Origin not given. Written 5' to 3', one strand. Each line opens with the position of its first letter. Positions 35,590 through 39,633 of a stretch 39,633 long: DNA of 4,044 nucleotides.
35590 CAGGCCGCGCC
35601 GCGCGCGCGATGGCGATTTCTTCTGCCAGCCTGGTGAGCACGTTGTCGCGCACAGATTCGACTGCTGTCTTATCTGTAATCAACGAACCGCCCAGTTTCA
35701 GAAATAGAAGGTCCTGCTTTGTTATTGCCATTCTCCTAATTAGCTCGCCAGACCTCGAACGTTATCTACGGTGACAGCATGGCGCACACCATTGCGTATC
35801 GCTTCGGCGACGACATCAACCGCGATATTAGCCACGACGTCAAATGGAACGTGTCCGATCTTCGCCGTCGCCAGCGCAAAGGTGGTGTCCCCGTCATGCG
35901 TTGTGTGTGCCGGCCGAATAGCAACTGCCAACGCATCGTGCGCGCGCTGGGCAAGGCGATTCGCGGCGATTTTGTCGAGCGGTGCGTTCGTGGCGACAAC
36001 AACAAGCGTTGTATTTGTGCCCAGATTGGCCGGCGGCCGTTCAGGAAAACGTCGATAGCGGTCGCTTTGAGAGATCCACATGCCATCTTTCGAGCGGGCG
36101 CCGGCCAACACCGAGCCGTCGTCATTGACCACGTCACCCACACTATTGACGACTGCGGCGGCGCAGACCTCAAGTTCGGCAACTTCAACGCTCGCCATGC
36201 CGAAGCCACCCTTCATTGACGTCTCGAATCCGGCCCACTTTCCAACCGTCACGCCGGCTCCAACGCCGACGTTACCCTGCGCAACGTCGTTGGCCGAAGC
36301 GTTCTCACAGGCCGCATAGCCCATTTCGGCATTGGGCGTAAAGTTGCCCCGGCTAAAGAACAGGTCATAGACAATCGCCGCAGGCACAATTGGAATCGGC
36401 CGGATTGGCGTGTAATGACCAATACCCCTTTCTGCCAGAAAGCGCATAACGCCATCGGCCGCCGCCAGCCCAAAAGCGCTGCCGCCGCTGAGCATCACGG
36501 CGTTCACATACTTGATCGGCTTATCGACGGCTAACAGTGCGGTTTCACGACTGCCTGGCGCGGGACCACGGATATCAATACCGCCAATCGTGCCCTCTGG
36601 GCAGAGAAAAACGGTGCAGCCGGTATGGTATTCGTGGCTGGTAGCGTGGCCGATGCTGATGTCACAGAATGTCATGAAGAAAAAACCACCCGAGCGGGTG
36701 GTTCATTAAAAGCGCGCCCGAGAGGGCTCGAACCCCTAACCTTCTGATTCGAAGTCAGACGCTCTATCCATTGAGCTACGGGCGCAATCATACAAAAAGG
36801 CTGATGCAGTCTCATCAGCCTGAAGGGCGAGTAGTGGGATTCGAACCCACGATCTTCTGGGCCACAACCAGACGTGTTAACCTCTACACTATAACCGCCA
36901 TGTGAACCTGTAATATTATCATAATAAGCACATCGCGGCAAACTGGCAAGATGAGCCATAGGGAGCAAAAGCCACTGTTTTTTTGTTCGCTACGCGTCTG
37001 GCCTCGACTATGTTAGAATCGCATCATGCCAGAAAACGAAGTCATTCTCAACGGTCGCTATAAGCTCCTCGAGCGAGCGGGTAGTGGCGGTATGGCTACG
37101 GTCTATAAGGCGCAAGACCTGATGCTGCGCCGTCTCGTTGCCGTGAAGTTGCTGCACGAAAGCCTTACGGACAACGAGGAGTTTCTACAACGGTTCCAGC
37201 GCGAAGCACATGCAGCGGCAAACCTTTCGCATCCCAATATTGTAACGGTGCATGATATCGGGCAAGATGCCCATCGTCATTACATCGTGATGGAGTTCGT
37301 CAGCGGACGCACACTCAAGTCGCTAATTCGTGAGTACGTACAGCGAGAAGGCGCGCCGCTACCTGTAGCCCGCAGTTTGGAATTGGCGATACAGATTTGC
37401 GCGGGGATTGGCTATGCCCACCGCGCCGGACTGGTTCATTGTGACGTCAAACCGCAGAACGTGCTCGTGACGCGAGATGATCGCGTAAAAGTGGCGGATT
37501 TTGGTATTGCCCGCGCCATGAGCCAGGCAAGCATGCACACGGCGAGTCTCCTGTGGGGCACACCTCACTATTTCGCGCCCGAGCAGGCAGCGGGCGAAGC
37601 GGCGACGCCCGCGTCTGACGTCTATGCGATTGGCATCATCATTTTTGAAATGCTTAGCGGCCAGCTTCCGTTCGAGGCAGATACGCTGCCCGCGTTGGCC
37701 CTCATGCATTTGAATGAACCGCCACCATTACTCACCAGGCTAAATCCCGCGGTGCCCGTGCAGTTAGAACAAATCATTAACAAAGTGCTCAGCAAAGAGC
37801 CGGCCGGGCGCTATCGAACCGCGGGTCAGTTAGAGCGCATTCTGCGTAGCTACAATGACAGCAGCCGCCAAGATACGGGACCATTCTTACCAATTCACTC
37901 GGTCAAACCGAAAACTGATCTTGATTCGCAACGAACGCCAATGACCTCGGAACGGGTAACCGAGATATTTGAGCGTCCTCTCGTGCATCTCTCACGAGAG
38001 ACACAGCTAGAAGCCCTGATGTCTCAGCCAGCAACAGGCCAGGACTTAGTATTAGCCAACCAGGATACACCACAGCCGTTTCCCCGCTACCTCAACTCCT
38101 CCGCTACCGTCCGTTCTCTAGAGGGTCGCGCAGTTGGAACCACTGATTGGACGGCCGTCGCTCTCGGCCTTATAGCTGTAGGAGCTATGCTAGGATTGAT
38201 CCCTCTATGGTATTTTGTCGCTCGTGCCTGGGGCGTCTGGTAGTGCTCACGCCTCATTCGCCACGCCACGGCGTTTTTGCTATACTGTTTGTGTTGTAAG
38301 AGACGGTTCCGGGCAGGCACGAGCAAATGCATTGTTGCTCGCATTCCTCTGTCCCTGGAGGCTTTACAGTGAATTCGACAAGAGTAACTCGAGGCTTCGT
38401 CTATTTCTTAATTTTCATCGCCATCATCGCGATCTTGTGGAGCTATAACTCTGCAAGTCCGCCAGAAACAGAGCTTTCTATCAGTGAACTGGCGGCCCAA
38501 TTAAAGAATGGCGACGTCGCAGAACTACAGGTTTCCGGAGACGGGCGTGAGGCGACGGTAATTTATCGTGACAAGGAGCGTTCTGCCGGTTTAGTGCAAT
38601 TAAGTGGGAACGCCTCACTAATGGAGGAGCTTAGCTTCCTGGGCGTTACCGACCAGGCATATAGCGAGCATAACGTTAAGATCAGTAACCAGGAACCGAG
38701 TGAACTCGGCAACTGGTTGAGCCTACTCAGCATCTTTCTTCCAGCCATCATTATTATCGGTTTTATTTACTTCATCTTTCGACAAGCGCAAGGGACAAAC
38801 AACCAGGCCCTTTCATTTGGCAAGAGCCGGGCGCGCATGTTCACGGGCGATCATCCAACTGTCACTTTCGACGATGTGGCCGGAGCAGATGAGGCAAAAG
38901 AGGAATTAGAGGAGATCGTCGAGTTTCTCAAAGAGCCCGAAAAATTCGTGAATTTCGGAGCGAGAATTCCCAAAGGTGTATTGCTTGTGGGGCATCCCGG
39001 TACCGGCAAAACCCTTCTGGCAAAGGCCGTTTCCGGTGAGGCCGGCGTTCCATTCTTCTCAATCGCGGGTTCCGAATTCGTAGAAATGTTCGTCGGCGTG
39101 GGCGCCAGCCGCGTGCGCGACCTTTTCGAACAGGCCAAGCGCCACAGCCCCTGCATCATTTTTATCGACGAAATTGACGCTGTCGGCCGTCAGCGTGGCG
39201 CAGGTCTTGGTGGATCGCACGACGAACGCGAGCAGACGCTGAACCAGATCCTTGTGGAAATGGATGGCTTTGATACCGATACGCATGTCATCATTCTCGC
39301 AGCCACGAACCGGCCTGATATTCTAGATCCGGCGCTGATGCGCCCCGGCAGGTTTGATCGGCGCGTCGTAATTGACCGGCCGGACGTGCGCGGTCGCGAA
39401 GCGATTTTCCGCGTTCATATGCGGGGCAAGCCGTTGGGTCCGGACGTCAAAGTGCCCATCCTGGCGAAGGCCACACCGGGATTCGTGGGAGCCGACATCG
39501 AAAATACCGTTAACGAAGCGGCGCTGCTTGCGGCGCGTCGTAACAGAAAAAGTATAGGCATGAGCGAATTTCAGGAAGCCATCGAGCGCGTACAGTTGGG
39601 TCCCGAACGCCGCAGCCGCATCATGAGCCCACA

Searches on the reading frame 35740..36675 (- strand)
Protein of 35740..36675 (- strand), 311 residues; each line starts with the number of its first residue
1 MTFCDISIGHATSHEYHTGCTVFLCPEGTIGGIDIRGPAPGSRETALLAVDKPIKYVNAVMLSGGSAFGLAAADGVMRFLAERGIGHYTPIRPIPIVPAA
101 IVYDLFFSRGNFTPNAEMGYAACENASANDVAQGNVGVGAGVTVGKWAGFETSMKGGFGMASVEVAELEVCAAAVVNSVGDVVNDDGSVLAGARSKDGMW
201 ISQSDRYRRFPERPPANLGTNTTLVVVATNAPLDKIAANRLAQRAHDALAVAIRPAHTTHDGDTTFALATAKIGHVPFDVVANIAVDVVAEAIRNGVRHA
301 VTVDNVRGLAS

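Call 61: search_protein_families(library=pfam, proteins=[window:35740-36675:-], max_evalue=0.001)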
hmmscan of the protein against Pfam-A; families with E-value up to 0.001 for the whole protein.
window:35740-36675:- (311 aa): 1 family
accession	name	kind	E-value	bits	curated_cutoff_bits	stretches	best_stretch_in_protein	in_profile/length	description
PF03576.19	Peptidase_S58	-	1e-37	130.7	23.9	1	6-308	9-304/307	Peptidase family S58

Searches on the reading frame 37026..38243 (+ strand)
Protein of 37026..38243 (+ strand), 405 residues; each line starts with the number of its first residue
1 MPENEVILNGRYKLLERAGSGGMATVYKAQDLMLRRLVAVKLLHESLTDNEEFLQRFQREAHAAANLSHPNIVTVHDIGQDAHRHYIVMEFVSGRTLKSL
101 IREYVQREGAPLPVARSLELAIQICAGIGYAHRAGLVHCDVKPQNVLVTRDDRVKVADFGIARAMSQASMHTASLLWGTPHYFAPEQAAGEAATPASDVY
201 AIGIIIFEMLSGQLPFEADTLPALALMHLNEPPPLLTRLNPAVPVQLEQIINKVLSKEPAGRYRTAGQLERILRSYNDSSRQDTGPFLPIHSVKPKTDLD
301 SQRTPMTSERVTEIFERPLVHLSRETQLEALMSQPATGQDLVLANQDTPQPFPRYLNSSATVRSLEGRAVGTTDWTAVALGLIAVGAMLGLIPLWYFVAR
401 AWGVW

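Call 88: search_protein_families(library=pfam, proteins=[window:37026-38243:+], max_evalue=0.0001)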
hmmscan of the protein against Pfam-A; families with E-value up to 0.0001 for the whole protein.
window:37026-38243:+ (405 aa): 5 families
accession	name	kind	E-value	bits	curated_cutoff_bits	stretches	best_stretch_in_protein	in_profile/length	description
PF00069.31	Pkinase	-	1.6e-49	169.2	31.7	1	12-264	1-253/263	Protein kinase domain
PF07714.23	PK_Tyr_Ser-Thr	-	3.1e-37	128.7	23.1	1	14-263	3-249/258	Protein tyrosine and serine/threonine kinase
PF03109.22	ABC1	-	1.5e-07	31.3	22.9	1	59-170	116-222/244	ABC1 atypical kinase-like domain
PF01636.29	APH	-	1.1e-05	25.8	23.2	0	132-160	166-195/239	Phosphotransferase enzyme family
PF01163.29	RIO1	-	9.7e-05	22.5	22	0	82-160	78-149/187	RIO domain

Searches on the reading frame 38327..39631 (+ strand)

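Call 88: search_protein_families(library=pfam, proteins=[window:38327-39631:+], max_evalue=0.0001)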
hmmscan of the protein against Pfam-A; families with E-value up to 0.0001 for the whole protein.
window:38327-39631:+ (435 aa): 5 families
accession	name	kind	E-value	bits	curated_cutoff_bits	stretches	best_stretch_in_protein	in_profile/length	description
PF00004.35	AAA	-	1.8e-45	155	21.2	1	218-350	1-130/131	ATPase family associated with various cellular activities (AAA)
PF17862.7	AAA_lid_3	-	1.2e-13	50.8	27.2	1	374-417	2-45/45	AAA+ lid domain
PF06480.20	FtsH_ext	-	1.1e-08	35.6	25.5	1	24-84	2-67/103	FtsH Extracellular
PF07728.20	AAA_5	-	8.5e-06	26.3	22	1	217-337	1-135/139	AAA domain (dynein-related subfamily)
PF06068.19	TIP49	-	1.5e-05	24.8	23.8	1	215-252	50-89/347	TIP49 P-loop domain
